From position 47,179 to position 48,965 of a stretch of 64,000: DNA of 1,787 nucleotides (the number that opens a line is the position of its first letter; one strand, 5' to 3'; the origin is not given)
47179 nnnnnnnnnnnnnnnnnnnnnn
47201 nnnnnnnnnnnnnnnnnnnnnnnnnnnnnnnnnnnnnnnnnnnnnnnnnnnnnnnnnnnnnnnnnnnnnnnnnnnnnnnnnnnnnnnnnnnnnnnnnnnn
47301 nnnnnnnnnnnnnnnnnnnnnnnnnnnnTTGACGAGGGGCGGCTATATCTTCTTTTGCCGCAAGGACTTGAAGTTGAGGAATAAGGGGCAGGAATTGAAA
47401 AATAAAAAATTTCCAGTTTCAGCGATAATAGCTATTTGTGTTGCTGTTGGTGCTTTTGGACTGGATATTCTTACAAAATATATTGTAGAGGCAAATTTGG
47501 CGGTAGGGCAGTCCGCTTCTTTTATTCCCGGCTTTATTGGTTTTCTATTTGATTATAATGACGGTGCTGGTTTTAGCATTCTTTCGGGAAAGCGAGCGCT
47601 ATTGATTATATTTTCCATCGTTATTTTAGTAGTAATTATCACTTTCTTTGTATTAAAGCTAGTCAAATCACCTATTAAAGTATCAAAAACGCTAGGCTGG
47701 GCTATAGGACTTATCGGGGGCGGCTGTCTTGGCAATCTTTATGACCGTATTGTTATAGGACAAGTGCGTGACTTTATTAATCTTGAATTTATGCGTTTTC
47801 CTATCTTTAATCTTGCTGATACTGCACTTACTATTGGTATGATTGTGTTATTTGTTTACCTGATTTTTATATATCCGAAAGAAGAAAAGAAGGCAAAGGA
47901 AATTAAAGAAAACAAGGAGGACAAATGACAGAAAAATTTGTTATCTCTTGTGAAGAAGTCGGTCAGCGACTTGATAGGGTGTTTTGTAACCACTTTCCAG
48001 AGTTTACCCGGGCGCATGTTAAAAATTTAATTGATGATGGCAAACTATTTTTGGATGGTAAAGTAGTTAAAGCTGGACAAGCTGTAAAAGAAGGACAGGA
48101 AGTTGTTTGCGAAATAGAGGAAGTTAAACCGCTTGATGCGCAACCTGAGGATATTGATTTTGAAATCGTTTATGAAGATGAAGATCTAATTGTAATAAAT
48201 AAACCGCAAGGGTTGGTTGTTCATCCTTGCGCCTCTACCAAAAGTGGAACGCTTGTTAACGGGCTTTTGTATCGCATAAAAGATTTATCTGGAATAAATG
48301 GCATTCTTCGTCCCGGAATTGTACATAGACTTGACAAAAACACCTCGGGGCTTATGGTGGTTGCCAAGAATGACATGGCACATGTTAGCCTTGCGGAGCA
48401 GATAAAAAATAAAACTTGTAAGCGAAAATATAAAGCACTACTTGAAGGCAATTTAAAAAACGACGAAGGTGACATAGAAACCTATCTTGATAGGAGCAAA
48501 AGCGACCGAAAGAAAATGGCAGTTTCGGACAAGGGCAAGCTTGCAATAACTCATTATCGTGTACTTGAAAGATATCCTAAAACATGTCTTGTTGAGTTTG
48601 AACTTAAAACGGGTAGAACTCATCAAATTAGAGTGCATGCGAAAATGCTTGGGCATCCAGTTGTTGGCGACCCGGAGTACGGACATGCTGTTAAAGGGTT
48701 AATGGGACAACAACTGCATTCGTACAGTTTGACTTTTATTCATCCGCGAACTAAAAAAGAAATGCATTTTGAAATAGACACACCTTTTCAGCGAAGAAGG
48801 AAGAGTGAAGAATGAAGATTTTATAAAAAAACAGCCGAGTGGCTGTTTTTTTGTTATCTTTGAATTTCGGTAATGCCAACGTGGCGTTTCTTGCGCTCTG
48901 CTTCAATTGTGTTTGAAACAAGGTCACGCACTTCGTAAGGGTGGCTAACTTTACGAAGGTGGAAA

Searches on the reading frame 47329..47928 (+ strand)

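Call 91: search_protein_families(library=pfam, proteins=[window:47329-47928:+], max_evalue=0.001)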
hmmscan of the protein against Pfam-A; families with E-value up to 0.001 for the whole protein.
window:47329-47928:+ (199 aa): 1 family
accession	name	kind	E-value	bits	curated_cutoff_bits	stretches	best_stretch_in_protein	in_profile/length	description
PF01252.23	Peptidase_A8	-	4.7e-32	111.6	25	1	39-180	2-142/142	Signal peptidase (SPase) II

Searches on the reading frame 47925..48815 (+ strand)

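Call 91: search_protein_families(library=pfam, proteins=[window:47925-48815:+], max_evalue=0.001)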
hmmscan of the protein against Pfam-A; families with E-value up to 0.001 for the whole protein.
window:47925-48815:+ (296 aa): 2 families
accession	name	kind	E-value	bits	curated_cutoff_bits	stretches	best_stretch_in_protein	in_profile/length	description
PF00849.27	PseudoU_synth_2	-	1.4e-34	119.9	26.8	1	87-239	1-150/152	RNA pseudouridylate synthase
PF01479.30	S4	-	3.5e-07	30.3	22.8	1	14-60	1-48/48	S4 domain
